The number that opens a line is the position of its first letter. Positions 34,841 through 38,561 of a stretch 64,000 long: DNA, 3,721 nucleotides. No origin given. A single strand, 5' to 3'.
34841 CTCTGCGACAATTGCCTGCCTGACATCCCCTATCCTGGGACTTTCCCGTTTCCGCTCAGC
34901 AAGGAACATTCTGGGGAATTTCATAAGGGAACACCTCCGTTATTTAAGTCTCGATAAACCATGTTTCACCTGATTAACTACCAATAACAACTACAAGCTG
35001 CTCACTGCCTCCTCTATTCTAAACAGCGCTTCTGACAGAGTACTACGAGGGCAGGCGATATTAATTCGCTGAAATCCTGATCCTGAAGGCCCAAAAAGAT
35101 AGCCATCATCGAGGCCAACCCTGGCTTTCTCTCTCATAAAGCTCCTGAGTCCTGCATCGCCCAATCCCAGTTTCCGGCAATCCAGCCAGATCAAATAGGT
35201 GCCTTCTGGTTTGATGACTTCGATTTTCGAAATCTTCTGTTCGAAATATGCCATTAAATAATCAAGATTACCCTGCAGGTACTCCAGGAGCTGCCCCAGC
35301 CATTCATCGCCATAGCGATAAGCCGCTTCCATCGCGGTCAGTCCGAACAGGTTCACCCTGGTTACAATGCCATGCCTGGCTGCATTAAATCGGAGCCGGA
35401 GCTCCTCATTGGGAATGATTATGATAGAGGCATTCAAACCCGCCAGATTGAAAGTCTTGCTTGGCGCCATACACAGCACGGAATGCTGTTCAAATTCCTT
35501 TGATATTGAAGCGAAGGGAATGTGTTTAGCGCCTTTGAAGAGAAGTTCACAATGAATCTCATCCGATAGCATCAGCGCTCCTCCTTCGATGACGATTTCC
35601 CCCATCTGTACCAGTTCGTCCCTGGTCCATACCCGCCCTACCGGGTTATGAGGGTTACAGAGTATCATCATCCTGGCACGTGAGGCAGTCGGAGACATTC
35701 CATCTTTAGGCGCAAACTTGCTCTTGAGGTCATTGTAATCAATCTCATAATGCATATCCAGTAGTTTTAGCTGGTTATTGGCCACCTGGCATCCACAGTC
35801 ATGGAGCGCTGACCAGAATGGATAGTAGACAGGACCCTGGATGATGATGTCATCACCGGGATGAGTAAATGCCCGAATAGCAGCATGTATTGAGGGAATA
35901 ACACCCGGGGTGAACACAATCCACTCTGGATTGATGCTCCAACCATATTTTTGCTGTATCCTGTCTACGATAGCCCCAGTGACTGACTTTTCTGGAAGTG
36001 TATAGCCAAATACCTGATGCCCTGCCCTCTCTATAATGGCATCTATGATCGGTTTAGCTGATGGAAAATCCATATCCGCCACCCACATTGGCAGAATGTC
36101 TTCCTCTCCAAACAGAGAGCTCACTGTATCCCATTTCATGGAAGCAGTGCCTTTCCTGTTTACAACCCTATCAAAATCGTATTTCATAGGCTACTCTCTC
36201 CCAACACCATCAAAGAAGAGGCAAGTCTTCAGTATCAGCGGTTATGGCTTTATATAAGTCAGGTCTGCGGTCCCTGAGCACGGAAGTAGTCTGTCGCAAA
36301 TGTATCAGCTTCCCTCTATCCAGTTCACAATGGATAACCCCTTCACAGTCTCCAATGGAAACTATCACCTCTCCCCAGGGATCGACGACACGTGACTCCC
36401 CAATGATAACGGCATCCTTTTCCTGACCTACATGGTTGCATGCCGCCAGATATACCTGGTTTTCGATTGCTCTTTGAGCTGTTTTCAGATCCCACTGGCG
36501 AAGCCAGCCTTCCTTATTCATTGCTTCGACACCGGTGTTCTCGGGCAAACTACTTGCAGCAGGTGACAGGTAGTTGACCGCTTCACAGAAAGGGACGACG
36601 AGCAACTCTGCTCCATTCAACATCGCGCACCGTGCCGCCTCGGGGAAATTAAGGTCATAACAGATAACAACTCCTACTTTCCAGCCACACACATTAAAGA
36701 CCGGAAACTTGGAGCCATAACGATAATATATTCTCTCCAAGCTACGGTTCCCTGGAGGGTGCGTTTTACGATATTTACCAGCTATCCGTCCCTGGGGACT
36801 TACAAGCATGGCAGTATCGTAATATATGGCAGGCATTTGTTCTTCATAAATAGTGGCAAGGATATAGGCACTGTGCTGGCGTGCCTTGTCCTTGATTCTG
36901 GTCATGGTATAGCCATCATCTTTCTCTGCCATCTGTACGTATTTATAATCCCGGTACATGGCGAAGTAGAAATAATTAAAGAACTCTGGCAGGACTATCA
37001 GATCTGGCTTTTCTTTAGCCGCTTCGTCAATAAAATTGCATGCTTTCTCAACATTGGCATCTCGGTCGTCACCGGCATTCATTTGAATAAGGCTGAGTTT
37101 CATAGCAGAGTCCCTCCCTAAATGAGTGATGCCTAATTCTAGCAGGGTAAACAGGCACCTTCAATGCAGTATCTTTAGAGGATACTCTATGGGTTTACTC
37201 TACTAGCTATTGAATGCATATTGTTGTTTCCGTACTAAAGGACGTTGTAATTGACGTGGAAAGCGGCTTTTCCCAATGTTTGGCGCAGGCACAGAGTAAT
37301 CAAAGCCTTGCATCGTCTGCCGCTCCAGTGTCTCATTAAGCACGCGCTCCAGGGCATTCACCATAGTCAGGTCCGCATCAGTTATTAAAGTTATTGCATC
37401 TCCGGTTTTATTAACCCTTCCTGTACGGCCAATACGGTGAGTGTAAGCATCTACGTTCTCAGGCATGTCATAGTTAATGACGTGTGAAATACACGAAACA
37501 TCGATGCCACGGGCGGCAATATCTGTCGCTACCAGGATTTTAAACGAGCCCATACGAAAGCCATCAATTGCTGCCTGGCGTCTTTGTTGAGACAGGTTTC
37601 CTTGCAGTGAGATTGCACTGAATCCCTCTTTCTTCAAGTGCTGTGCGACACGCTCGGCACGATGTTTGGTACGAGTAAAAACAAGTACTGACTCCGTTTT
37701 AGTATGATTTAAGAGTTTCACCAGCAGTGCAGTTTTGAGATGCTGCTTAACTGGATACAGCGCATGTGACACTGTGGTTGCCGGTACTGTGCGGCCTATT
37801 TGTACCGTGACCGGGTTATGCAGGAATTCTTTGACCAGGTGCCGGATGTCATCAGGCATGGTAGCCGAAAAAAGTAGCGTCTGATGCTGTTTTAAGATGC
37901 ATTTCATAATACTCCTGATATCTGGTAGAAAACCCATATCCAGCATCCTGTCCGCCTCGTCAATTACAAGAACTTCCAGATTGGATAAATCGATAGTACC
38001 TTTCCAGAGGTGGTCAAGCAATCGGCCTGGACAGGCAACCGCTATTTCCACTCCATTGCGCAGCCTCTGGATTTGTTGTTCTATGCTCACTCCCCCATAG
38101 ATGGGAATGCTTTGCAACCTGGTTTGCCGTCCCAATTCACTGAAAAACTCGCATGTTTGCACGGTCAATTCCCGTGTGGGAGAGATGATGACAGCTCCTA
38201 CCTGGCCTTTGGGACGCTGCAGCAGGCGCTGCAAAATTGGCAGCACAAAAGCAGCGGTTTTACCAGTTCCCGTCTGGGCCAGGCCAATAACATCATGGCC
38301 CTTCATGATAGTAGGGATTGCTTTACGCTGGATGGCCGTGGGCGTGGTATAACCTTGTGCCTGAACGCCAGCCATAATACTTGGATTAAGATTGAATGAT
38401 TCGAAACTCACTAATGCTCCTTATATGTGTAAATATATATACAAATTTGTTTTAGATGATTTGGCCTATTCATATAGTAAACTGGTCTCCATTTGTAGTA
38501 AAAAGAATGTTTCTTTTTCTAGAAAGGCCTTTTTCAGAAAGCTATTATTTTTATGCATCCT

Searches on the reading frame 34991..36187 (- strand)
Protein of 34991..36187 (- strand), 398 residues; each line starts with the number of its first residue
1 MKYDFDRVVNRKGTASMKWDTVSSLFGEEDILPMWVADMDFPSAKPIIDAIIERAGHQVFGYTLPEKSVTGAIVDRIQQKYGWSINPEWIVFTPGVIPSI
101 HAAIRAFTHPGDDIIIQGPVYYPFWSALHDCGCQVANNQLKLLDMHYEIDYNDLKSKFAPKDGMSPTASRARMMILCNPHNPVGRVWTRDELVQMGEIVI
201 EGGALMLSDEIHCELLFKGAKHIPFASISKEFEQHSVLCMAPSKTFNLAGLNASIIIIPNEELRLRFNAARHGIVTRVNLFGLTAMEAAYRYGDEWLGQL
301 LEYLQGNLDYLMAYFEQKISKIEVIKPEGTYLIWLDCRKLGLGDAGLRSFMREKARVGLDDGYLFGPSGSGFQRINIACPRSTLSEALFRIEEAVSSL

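Call 19: search_protein_families(library=pfam, proteins=[window:34991-36187:-], max_evalue=0.0001)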
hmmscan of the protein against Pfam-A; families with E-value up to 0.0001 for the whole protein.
window:34991-36187:- (398 aa): 1 family
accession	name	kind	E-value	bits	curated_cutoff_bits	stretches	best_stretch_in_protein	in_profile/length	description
PF00155.27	Aminotran_1_2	-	2.4e-32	113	19.7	1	38-391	10-361/361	Aminotransferase class I and II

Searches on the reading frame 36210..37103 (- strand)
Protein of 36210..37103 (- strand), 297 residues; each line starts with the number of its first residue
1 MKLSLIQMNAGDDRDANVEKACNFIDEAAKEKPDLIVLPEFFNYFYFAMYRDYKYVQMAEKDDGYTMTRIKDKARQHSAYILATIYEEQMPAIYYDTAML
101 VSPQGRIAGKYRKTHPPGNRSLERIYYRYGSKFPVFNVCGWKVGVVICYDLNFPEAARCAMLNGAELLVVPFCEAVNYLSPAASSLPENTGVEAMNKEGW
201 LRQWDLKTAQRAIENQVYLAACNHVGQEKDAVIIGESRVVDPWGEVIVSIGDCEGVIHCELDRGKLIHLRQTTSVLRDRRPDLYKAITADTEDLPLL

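Call 20: search_protein_families(library=pfam, proteins=[window:36210-37103:-], max_evalue=0.0001)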
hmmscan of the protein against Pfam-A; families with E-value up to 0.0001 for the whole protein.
window:36210-37103:- (297 aa): 1 family
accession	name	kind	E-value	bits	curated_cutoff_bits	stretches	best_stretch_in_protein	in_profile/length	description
PF00795.27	CN_hydrolase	-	1.9e-52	178.6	23.2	1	3-270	2-255/256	Carbon-nitrogen hydrolase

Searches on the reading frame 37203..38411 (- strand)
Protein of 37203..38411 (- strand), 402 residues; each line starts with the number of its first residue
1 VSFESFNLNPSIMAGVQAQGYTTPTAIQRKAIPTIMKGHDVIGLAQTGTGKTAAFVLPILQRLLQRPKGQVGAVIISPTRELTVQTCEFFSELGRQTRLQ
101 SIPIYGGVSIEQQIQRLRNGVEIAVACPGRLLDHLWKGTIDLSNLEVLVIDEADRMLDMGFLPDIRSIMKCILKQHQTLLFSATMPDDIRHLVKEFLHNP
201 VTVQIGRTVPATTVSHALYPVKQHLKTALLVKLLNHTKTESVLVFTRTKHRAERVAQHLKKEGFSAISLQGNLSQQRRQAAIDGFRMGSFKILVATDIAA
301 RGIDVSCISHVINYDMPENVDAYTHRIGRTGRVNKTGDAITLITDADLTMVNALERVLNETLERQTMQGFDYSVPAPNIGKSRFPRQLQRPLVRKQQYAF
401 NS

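Call 20: search_protein_families(library=pfam, proteins=[window:37203-38411:-], max_evalue=0.0001)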
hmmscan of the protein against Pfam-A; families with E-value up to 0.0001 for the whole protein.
window:37203-38411:- (402 aa): 3 families
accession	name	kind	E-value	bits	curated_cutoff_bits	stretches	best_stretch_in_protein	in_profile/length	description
PF00270.35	DEAD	-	1.4e-51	175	26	1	25-190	1-165/167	DEAD/DEAH box helicase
PF00271.37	Helicase_C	-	2.4e-34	118.3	23.5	1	226-333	2-109/110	Helicase conserved C-terminal domain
PF04851.21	ResIII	-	1.1e-07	32.4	22.5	1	41-186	26-163/164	Type III restriction enzyme, res subunit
